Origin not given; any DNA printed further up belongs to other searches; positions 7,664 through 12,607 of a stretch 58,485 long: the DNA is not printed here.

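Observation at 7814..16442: Two tandem giant MshQ paralogs: a shared C-terminal core with unrelated N-terminal head modules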

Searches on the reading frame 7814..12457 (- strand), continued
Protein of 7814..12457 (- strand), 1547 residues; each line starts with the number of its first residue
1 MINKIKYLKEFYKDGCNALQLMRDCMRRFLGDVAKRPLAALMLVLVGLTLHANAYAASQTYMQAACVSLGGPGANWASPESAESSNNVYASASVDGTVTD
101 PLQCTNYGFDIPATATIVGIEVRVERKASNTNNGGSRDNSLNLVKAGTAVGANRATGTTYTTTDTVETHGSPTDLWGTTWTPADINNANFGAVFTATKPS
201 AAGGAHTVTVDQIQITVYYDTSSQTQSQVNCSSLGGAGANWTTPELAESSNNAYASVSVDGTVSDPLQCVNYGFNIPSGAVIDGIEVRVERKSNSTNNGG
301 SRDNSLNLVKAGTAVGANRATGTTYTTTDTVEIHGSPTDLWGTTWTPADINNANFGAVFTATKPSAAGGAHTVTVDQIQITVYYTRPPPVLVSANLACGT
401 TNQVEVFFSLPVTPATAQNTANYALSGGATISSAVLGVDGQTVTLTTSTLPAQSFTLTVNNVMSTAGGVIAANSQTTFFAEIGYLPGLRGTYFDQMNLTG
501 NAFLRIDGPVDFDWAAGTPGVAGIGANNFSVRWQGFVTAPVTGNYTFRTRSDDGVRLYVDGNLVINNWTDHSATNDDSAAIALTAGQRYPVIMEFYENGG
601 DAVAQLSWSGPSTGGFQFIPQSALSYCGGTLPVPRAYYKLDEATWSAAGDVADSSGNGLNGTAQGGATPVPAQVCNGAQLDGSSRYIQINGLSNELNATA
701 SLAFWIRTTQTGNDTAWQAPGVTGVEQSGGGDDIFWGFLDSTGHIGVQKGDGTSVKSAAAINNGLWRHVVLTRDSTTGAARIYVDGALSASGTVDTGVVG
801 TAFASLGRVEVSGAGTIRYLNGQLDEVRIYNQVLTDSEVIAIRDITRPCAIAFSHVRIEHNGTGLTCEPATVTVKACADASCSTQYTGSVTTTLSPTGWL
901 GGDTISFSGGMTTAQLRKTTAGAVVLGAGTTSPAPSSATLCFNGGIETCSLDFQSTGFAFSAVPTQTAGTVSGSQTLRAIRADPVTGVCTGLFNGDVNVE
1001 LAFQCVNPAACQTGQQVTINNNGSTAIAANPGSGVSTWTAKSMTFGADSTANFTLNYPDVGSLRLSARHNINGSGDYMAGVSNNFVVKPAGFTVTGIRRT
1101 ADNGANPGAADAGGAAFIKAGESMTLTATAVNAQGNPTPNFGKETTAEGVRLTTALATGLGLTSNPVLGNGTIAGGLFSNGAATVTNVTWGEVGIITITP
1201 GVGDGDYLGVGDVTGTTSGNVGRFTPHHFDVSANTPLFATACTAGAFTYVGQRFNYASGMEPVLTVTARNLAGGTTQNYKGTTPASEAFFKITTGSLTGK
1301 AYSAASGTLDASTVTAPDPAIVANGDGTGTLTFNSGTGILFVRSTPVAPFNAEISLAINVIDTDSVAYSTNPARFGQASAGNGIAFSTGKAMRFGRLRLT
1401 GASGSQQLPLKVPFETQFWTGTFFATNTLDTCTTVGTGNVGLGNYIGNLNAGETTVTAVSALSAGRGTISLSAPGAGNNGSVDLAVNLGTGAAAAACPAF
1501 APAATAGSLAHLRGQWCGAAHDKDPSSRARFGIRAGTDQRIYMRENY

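Call 22: find_encoding_contigs(protein=P0003, flank=10000, max_places=2)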
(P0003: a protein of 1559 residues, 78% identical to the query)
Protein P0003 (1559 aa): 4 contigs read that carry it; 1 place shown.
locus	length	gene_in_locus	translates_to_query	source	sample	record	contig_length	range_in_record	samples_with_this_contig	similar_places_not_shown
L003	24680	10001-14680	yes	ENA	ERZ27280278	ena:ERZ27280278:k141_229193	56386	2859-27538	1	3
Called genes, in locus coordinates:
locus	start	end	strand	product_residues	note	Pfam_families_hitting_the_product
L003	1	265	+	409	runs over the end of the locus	PF28597:T2SSF_N, PF00482:T2SSF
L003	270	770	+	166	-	PF07963:N_methyl (weak)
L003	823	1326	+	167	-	PF07963:N_methyl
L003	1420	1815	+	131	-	PF07963:N_methyl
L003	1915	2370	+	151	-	PF07963:N_methyl (weak)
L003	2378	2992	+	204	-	PF07963:N_methyl (weak)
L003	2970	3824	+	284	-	PF07963:N_methyl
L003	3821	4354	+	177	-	-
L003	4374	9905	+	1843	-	PF13385:Laminin_G_3, PF20419:DUF6701, PF28243:DUF6701_2nd (weak), PF28247:DUF6701_3rd, PF28238:DUF6701_4th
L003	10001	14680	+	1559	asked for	PF07691:PA14, PF10528:GLEYA, PF07953:Toxin_R_bind_N (weak), PF13385:Laminin_G_3, PF20419:DUF6701, PF28243:DUF6701_2nd, PF28247:DUF6701_3rd, PF28238:DUF6701_4th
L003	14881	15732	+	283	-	PF11104:PilM_2 (weak)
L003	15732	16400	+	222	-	-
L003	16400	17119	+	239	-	PF04612:T2SSM (weak)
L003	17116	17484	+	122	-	-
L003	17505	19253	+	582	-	PF07660:STN (weak), PF07655:Secretin_N_2, PF00263:Secretin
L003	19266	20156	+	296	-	PF13191:AAA_16, PF13401:AAA_22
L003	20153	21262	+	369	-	PF13432:TPR_16 (faint), PF13429:TPR_15 (faint), PF00515:TPR_1 (weak), PF07719:TPR_2 (weak), PF13181:TPR_8 (faint), PF13374:TPR_10 (faint), PF13424:TPR_12 (faint), PF14559:TPR_19, +1 more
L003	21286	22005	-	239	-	PF18912:DZR_2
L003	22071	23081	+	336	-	PF04055:Radical_SAM, PF06968:BATS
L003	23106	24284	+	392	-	PF00155:Aminotran_1_2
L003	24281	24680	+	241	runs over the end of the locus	PF00561:Abhydrolase_1, PF00975:Thioesterase, PF12146:Hydrolase_4, PF12697:Abhydrolase_6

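Call 23: search_solved_structures(query=window:7817-12457:-, max_evalue=0.01)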
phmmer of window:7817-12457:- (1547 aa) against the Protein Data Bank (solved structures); distinct sequences matched with E-value up to 0.01: 15.
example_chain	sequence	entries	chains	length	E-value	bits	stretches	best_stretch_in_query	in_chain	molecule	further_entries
6qe7_A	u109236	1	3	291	2.5e-49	171.1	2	486-632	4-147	Anti-sigma-I factor RsgI3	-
6qdi_A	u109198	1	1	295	5.3e-47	163.4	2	487-624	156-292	PA14 domain-containing protein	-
4qvs_A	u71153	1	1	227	3.7e-07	31.4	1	636-844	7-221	S-layer domain-containing protein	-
7kmp_A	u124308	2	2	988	0.0028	18.5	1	528-595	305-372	Alpha-xylosidase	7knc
6x8d_A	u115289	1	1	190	0.0053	17.6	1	531-632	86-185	Antifreeze protein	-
6x95_A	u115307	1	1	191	0.0054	17.6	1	531-632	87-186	Antifreeze protein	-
6x7t_A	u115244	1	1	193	0.0055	17.5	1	531-632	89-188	Antifreeze protein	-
6x7x_A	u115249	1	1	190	0.0065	17.3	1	531-632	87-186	Antifreeze protein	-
6x9m_A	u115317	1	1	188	0.0078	17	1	531-631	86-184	Antifreeze protein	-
6x7j_A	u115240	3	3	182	0.0078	17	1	531-631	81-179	Antifreeze protein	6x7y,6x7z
6x8a_A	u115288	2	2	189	0.0079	17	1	531-631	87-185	Antifreeze protein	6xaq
6x9p_A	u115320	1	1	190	0.008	17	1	531-631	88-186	Antifreeze protein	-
6x8y_A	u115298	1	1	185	0.0081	17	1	531-631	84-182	Antifreeze protein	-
5j6y_A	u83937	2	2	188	0.0085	16.9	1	531-631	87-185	Antifreeze protein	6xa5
6xac_A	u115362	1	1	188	0.0092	16.8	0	531-629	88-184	Antifreeze protein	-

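Call 58: search_protein_families(library=pfam, proteins=[L003:4290-7589:+], max_evalue=0.001)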
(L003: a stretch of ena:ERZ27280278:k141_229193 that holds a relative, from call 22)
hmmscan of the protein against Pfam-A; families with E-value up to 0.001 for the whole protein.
L003:4290-7589:+ (1100 aa): 2 families
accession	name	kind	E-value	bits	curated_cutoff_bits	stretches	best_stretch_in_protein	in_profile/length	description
PF13385.13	Laminin_G_3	-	2.9e-12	47.4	27.6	1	927-1098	3-147/151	Concanavalin A-like lectin/glucanases superfamily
PF10162.14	G8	-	0.00011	22.6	22.9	1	333-396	7-69/124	G8 domain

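Call 74: find_encoding_contigs(protein=P0002, flank=10000, max_places=2)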
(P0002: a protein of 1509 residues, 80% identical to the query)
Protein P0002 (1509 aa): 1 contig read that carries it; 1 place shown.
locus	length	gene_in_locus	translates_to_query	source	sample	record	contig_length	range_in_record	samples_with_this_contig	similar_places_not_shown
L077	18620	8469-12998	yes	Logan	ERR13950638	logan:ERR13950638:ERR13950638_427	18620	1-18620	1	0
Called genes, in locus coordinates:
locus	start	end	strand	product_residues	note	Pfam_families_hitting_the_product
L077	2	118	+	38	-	?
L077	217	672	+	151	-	PF07963:N_methyl (weak)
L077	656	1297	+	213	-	PF07963:N_methyl (weak)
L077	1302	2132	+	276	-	PF07963:N_methyl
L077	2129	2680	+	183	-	-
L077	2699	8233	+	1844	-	PF10162:G8 (faint), PF20419:DUF6701, PF28243:DUF6701_2nd (weak), PF28247:DUF6701_3rd, PF28238:DUF6701_4th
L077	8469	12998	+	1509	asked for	PF07691:PA14, PF10528:GLEYA (weak), PF07953:Toxin_R_bind_N (weak), PF13385:Laminin_G_3, PF20419:DUF6701, PF28243:DUF6701_2nd, PF28247:DUF6701_3rd, PF28238:DUF6701_4th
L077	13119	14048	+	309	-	PF11104:PilM_2 (weak)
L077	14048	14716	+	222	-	-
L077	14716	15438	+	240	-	PF04612:T2SSM (weak)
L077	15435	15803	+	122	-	-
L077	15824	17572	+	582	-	PF07660:STN (weak), PF07655:Secretin_N_2, PF00263:Secretin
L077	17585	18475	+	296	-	PF13191:AAA_16, PF13401:AAA_22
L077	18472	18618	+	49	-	?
